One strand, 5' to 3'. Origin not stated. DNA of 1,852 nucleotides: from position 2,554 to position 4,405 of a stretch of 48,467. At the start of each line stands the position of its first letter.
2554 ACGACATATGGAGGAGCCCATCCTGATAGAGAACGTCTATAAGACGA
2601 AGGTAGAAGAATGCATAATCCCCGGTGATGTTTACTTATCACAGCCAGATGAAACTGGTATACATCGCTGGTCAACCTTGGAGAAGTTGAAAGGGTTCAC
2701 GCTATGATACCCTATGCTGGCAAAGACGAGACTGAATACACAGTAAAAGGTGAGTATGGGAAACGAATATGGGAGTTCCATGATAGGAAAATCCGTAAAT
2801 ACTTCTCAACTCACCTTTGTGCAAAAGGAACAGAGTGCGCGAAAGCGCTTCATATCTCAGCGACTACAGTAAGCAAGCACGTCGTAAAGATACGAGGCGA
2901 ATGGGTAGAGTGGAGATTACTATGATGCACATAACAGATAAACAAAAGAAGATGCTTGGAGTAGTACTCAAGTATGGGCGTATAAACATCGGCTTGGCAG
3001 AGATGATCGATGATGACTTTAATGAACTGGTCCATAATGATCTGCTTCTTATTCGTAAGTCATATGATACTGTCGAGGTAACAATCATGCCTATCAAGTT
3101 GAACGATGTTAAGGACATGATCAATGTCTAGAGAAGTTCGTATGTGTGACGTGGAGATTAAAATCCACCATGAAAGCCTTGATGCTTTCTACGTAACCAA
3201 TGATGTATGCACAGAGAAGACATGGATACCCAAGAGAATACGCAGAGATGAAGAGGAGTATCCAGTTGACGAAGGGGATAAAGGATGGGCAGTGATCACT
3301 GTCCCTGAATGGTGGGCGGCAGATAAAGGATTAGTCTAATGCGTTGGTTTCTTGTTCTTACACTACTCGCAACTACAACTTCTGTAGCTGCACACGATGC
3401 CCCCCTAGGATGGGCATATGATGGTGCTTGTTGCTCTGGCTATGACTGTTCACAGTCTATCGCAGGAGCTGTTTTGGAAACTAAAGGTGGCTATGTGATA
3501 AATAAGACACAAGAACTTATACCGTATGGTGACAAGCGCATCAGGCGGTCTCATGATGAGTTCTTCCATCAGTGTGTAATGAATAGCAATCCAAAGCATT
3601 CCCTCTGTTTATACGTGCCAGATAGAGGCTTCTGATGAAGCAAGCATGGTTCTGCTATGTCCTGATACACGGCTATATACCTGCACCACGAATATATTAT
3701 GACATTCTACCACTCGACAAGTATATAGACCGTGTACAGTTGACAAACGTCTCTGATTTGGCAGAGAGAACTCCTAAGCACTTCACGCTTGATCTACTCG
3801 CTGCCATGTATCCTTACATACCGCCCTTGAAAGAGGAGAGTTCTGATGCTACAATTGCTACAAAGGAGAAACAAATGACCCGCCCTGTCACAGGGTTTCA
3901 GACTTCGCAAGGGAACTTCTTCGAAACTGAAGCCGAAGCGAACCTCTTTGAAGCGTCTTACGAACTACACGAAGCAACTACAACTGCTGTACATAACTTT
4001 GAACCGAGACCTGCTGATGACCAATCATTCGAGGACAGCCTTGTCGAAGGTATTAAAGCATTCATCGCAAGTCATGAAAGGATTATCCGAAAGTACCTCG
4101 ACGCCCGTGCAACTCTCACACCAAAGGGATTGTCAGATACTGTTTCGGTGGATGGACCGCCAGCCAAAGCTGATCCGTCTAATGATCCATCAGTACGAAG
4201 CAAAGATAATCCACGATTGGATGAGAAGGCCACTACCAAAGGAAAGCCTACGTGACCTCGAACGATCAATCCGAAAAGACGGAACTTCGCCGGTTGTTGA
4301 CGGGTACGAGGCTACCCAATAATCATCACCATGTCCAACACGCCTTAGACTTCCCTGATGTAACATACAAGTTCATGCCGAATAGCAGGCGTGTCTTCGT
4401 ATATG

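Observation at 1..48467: Genome-wide palindromic motif RCTACA-N5-TGTAGY: at least 41 perfect copies where about 0.05 are expected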

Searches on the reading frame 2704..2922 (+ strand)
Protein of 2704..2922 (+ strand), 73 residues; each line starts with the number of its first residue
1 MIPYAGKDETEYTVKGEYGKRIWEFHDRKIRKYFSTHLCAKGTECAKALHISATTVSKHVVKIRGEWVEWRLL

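Call 59: search_protein_families(library=pfam, proteins=[window:2704-2922:+], max_evalue=1)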
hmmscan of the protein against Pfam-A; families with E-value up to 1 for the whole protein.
window:2704-2922:+ (73 aa): 6 families
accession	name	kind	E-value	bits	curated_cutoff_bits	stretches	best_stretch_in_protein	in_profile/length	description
PF00196.25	GerE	-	0.034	14.2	23.5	1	44-63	22-41/57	Bacterial regulatory proteins, luxR family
PF00126.33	HTH_1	-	0.099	13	26.6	1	43-64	17-38/60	Bacterial regulatory helix-turn-helix protein, lysR family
PF04967.18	HTH_10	-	0.1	12.9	23.1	1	33-63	17-47/53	HTH DNA binding domain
PF00347.28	Ribosomal_L6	-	0.13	13.5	27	1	7-61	10-74/80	Ribosomal protein L6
PF08279.18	HTH_11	-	0.22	11.9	25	1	41-64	17-40/55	HTH domain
PF01022.26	HTH_5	-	0.22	11.8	22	1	43-60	19-36/47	Bacterial regulatory protein, arsR family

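Call 64: search_protein_families(library=phrogs, proteins=[window:2704-2922:+], max_evalue=0.01)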
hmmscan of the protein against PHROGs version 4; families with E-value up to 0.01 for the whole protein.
window:2704-2922:+ (73 aa): 0 families

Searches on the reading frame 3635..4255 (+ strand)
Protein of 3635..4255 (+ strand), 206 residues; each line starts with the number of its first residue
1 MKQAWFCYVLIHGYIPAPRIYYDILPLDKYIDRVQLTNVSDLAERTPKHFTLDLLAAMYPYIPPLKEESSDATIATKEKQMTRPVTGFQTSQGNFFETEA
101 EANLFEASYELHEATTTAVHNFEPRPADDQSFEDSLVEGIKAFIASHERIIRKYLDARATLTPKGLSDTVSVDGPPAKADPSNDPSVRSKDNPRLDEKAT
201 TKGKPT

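Call 21: search_protein_families(library=phrogs, proteins=[window:3635-4255:+], max_evalue=0.01)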
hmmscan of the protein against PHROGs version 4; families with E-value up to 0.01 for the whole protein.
window:3635-4255:+ (206 aa): 0 families

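Call 22: search_protein_families(library=pfam, proteins=[window:3635-4255:+], max_evalue=0.05)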
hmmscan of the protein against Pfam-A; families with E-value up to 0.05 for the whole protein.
window:3635-4255:+ (206 aa): 0 families

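Call 100: find_homologous_proteins(query=window:3635-4252:+, max_evalue=0.001)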
Query window:3635-4252:+ (206 aa): 2 proteins with E <= 0.001 among 62 candidates.
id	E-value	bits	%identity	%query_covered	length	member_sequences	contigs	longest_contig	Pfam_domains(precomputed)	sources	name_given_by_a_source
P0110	1.7e-133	461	100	100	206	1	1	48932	-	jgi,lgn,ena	-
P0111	1.9e-42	164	42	99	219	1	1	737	-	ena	-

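Call 101: search_solved_structures(query=window:3635-4252:+, max_evalue=10)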
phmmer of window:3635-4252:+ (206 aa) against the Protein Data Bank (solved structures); distinct sequences matched with E-value up to 10: 3.
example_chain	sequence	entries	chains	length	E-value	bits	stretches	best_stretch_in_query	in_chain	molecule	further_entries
7mrw_C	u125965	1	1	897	0.65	13.5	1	44-117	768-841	High molecular weight rhoptry protein 3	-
7kiy_C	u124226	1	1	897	0.66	13.5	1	44-117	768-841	High molecular weight rhoptry protein 3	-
9iac_A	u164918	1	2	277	0.88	13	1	79-156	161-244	Similar to tr|Q3MCC8|Q3MCC8_ANAVT Hypothetical protein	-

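Call 104: find_homologous_proteins(query=A4, max_evalue=0.001)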
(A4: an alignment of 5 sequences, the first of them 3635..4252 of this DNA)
Query A4 (5 sequences) (206 aa, profile of the alignment): 6 proteins with E <= 0.001 among 3516 candidates.
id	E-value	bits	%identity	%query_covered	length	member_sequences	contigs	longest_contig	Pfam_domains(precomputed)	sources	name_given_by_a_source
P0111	9.5e-92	324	42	99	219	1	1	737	-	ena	-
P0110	1.1e-87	311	100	100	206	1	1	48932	-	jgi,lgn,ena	-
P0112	2.4e-72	261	28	89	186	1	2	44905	-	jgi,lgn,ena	-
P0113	8.3e-32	129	55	15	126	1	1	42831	-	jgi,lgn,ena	-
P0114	1.9e-22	98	29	20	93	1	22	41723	-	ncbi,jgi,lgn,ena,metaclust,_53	metaclust:\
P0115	3.7e-10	58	26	41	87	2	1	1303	-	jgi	-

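Call 108: search_protein_families(library=ncbifam, proteins=[window:3635-4252:+], max_evalue=0.01)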
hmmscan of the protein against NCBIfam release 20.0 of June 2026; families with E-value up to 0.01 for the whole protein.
window:3635-4252:+ (206 aa): 0 families

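Call 111: predict_structure(alignment_id=A5)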
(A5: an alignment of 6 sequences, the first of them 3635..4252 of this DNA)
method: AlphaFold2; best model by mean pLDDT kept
length: 206 residues; sequences in the alignment: 6
mean_pLDDT: 56.8   pTM: 0.33
mean pLDDT of the five models: 56.8, 55.4, 54.5, 49.7, 47.3
residues with pLDDT >= 90: 1; 70-90: 67; 50-70: 31; < 50: 107
segments of 3 or more residues with pLDDT < 50: 1-47, 67-69, 71-81, 165-206
pLDDT, mean of each block of 10 residues (from residue 1): 39 44 41 38 44 54 49 47 63 81 80 80 67 79 86 80 51 40 42 42 40
secondary structure, 60 per line:
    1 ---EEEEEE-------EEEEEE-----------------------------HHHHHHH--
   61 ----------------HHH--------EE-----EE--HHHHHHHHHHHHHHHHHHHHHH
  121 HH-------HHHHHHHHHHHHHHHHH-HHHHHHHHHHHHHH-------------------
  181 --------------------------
elements in order: E4-9 E17-22 H52-58 H99-122 H130-146 H148-161

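Call 113: fold_search(model_id=the predicted structure, library=pdb)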
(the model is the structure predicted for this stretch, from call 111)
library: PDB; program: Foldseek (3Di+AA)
matches with E <= 10: 21; with E <= 0.001: 0
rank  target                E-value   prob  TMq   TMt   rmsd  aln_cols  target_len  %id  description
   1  8qxd_S                2.2e+00  0.03  0.11  0.16  29.7       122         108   15  Cryo-EM structure of the cross-exon pre-B complex (released 2024-05-22)
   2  8hif_y2               2.4e+00  0.01  0.10  0.07  81.5       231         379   12  One asymmetric unit of Singapore grouper iridovirus capsid (released 2023-04-19)
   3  4evx_A                2.9e+00  0.13  0.16  0.32  14.6        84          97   18  Crystal structure of putative phage endolysin from S. enterica (released 2012-05-23)
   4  9grx_5                2.9e+00  0.04  0.12  0.15  17.8       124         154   16  NDH-PSI-LHCI supercomplex from S. oleracea (released 2025-02-12)
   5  9l5s_R                2.9e+00  0.03  0.13  0.09  45.9       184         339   13  Cryo-EM structure of the thermophile spliceosome (state B*Q1) (released 2025-03-12)
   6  5z57_R                3.1e+00  0.03  0.13  0.09  47.5       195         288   13  Cryo-EM structure of the human activated spliceosome (late Bact) at 6.5 angstrom (released 2018-09-19)
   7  8xks_E                3.5e+00  0.02  0.12  0.02  30.7       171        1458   16  The cryo-EM structure of Orf2971-FtsHi motor complex (released 2024-12-04)
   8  6id0_R                3.8e+00  0.02  0.14  0.11  36.0       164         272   11  Cryo-EM structure of a human intron lariat spliceosome prior to Prp43 loaded (ILS1 complex) at 2.9 angstrom resolution (released 2019-03-13)
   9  7w59_R                3.8e+00  0.02  0.12  0.09  46.3       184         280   12  The cryo-EM structure of human pre-C*-I complex (released 2022-06-22)
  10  9l5r_R                3.8e+00  0.02  0.13  0.08  46.0       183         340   11  Cryo-EM structure of the thermophile spliceosome (state ILS) (released 2025-03-12)
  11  7ase_G                4.3e+00  0.03  0.15  0.11  27.5       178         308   15  43S preinitiation complex from Trypanosoma cruzi with the kDDX60 helicase (released 2021-04-14)
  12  5z58_R                4.3e+00  0.02  0.13  0.08  47.5       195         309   13  Cryo-EM structure of a human activated spliceosome (early Bact) at 4.9 angstrom. (released 2018-09-19)
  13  5g49_A                6.4e+00  0.06  0.16  0.31  15.2       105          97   12  Crystal structure of the Arabodopsis thaliana histone-fold dimer L1L NF-YC3 (released 2016-12-07)
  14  5msk_B                6.4e+00  0.02  0.12  0.11  16.7        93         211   16  Mouse PA28beta (released 2017-09-13)
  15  9esi_L                6.4e+00  0.02  0.12  0.11  43.7       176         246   10  Structure of a B-state intermediate committed to discard (Bd-II state) (released 2024-12-25)
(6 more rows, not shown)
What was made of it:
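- Tried and rejected: AlphaFold model of g3635, which was too poor (pLDDT 57) and gave meaningless Foldseek matches (calls 111, 113).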

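Call 116: search_protein_families(library=padloc, proteins=[window:3635-4252:+], max_evalue=0.001)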
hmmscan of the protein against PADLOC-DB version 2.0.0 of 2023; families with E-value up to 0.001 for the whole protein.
window:3635-4252:+ (206 aa): 0 families
